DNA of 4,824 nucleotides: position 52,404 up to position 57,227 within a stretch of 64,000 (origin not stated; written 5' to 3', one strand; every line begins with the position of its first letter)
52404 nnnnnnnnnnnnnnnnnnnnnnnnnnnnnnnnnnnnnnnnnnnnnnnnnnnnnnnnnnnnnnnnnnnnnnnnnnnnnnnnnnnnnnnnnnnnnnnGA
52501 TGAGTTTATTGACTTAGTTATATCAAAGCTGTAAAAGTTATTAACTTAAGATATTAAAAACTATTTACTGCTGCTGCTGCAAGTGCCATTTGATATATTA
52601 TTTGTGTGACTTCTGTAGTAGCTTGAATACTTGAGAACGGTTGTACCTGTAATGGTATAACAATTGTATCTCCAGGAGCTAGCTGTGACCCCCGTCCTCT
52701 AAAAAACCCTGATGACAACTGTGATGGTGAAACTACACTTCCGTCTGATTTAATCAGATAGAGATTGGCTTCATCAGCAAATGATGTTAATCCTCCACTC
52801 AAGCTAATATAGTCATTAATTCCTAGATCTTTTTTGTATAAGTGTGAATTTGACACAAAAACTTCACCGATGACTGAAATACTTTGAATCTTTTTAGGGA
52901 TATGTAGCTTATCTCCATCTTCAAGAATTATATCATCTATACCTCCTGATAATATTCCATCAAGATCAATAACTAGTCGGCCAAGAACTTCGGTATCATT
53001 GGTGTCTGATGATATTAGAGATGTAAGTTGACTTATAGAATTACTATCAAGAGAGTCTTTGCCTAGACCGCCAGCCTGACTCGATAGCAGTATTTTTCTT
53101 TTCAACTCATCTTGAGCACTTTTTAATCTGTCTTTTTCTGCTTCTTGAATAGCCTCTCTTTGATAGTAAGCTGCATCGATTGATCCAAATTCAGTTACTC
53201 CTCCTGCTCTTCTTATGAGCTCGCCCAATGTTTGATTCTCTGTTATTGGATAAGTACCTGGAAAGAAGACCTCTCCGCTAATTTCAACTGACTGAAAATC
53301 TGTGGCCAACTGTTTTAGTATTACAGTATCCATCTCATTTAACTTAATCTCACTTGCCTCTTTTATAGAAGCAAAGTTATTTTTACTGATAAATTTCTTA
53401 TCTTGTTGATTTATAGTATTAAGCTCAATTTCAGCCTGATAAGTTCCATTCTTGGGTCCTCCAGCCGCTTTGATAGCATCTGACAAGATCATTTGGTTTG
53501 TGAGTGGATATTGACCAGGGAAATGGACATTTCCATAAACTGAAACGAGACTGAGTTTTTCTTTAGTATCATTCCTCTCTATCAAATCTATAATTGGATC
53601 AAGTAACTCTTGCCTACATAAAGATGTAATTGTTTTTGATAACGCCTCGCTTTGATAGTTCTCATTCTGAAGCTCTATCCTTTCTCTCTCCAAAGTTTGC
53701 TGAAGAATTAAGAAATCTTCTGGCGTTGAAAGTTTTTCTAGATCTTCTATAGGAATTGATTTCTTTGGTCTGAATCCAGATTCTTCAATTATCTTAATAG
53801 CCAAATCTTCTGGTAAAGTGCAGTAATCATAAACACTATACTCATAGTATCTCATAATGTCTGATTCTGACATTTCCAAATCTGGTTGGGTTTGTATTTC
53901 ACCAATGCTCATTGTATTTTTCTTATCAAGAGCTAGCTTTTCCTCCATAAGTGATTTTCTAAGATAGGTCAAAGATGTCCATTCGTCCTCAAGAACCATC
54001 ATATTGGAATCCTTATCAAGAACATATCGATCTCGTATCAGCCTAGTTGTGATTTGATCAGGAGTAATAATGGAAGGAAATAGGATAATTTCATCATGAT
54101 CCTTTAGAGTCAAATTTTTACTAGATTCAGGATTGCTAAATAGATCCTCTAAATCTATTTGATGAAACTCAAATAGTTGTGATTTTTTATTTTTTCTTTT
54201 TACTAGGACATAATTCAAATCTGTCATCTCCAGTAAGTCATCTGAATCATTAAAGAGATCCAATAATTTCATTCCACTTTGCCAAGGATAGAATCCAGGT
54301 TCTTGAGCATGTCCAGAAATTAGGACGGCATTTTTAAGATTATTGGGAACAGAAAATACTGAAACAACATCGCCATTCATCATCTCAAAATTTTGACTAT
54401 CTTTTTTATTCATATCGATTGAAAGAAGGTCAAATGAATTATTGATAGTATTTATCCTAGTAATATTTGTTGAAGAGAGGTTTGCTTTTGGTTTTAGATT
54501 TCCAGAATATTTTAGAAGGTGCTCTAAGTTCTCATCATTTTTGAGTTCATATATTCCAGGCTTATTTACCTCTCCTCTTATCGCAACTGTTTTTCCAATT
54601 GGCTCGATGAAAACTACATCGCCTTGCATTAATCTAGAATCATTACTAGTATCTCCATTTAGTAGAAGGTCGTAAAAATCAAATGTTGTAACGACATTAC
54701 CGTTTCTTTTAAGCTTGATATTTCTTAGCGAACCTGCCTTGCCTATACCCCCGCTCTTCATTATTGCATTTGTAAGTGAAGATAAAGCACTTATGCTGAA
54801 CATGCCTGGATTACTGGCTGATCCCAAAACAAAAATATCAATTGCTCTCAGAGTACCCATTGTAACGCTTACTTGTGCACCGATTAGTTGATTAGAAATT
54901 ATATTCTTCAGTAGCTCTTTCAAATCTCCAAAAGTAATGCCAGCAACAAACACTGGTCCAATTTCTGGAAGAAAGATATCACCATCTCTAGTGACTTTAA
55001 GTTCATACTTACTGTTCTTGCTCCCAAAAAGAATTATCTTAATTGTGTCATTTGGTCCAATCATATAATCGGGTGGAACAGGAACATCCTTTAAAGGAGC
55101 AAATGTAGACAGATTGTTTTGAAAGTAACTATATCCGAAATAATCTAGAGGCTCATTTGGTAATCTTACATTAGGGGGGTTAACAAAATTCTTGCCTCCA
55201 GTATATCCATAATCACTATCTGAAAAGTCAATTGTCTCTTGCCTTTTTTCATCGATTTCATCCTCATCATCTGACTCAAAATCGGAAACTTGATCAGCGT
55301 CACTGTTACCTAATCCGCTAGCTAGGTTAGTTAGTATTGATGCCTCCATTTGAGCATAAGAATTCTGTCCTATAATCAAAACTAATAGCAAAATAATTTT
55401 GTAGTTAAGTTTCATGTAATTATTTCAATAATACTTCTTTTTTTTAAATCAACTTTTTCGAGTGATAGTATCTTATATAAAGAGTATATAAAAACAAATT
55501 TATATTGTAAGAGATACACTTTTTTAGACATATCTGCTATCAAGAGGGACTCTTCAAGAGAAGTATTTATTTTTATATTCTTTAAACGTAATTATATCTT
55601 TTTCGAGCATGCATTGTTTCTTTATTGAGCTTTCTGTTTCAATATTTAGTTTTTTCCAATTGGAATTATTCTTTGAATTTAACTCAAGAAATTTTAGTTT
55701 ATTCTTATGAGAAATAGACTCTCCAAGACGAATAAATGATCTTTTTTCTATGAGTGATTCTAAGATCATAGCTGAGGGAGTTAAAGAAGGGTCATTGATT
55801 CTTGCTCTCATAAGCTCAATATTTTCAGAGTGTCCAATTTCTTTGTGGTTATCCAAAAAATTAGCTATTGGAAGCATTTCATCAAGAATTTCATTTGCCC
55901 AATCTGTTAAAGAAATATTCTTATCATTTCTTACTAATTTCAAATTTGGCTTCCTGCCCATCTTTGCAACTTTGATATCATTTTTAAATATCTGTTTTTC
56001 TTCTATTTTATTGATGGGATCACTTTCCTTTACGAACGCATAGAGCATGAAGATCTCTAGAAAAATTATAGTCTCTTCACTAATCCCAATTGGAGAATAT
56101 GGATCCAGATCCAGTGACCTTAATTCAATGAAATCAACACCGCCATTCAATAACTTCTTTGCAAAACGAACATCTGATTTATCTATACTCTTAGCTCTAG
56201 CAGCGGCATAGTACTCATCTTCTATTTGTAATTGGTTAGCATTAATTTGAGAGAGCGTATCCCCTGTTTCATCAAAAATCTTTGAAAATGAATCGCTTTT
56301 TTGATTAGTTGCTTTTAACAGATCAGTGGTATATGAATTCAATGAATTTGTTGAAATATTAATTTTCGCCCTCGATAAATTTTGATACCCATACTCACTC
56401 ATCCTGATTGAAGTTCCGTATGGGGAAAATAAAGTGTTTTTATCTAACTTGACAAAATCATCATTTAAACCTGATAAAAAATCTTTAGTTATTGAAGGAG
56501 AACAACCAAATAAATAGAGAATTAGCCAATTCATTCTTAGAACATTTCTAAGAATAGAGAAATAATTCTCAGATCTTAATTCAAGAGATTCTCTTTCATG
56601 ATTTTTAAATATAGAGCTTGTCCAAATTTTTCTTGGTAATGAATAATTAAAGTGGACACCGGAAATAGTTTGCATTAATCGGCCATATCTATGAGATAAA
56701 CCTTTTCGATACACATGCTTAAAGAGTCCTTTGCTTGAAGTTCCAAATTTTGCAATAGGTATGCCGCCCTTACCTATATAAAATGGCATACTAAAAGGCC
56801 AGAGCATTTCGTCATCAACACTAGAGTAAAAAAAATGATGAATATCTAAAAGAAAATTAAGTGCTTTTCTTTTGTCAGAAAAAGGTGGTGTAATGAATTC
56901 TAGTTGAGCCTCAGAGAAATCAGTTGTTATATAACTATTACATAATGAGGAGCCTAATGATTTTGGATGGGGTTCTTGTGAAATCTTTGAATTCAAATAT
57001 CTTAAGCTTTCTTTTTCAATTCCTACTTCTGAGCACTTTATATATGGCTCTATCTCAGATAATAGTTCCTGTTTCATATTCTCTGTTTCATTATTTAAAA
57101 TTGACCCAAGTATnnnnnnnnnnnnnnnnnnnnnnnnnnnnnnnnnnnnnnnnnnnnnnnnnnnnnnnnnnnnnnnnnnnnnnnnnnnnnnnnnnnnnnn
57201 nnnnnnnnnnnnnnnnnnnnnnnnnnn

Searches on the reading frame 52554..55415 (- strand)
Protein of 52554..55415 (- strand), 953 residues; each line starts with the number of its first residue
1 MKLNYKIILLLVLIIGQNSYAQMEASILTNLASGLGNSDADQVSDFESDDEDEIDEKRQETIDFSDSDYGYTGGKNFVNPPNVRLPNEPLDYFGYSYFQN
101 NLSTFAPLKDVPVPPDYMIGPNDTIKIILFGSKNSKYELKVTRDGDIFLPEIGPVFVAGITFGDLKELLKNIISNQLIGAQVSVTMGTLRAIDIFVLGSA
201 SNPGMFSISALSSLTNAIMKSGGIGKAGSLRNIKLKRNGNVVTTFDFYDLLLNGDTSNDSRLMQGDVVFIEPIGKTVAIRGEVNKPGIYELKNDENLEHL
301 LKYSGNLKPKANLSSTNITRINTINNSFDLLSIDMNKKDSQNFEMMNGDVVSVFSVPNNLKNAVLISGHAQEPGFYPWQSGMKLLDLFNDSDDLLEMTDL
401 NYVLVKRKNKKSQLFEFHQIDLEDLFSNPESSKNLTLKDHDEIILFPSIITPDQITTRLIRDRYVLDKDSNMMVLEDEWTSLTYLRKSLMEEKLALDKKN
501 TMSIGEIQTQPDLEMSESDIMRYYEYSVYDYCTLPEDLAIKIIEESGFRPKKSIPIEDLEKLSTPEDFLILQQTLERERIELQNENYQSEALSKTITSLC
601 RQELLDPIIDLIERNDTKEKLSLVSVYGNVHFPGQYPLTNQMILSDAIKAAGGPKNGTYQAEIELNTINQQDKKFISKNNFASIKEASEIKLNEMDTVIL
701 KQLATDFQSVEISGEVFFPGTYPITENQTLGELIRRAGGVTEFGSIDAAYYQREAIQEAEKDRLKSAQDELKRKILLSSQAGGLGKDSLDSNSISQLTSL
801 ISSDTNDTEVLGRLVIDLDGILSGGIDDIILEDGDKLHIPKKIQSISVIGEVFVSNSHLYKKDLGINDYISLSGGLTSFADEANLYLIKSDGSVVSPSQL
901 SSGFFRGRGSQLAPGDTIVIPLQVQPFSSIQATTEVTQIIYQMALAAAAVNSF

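Call 4: search_protein_families(library=pfam, proteins=[window:52554-55415:-], max_evalue=0.1)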
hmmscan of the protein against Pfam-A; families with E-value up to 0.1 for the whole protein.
window:52554-55415:- (953 aa): 4 families
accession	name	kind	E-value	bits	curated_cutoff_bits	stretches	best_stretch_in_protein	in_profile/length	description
PF22461.2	SLBB_2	-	3.2e-39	133.3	27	5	194-270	3-79/79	SLBB domain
PF10531.15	SLBB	-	5e-34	116.4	27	4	624-665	2-43/55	SLBB domain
PF02563.21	Poly_export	-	5e-16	59.1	28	1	112-186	2-76/77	Polysaccharide biosynthesis/export protein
PF06251.17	Caps_syn_GfcC_C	-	0.0046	17.4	20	0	860-925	7-68/90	Capsule biosynthesis GfcC C-terminal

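Call 5: search_protein_families(library=ncbifam, proteins=[window:52554-55415:-], max_evalue=0.1)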
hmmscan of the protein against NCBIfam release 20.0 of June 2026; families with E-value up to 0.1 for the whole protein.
window:52554-55415:- (953 aa): 6 families
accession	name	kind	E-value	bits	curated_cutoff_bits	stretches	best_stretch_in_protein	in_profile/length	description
TIGR03027.2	pepcterm_export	equivalog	1.5e-43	148.4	180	4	116-271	2-165/169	XrtA/PEP-CTERM system exopolysaccharide export protein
TIGR03028.1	EpsE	equivalog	5.6e-38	130.6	262.65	3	116-322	1-210/239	polysaccharide export protein EpsE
NF011658.0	PRK15078.1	subfamily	2.2e-22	79.4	333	1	140-291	119-271/380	polysaccharide export protein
NF041843.1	EpsY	equivalog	3.7e-15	55.7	320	1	115-271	51-211/211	exopolysaccharide export protein EpsY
NF045978.1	ComEA_MAG0490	equivalog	2.6e-11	43.5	98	1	276-330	42-95/162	MAG0490 family ComEA-like DNA-binding protein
TIGR01959.1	nuoF_fam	equivalog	0.018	13.5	558.65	0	275-315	235-276/410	NADH-quinone oxidoreductase subunit NuoF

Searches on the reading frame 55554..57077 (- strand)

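Call 57: search_protein_families(library=ncbifam, proteins=[window:55554-57077:-], max_evalue=0.00001)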
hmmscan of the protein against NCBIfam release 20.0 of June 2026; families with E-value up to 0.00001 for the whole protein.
window:55554-57077:- (507 aa): 3 families
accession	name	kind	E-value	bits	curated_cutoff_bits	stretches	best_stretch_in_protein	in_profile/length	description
TIGR01434.1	glu_cys_ligase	equivalog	1.5e-127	426.3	393.3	1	12-503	13-510/512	glutamate--cysteine ligase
NF002688.0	PRK02471.1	equivalog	1.5e-79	268.2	425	1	8-462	11-417/756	bifunctional glutamate--cysteine ligase GshA/glutathione synthetase GshB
TIGR01435.1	glu_cys_lig_rel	equivalog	1.6e-48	165.5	656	1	10-457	2-394/719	bifunctional glutamate--cysteine ligase/glutathione synthetase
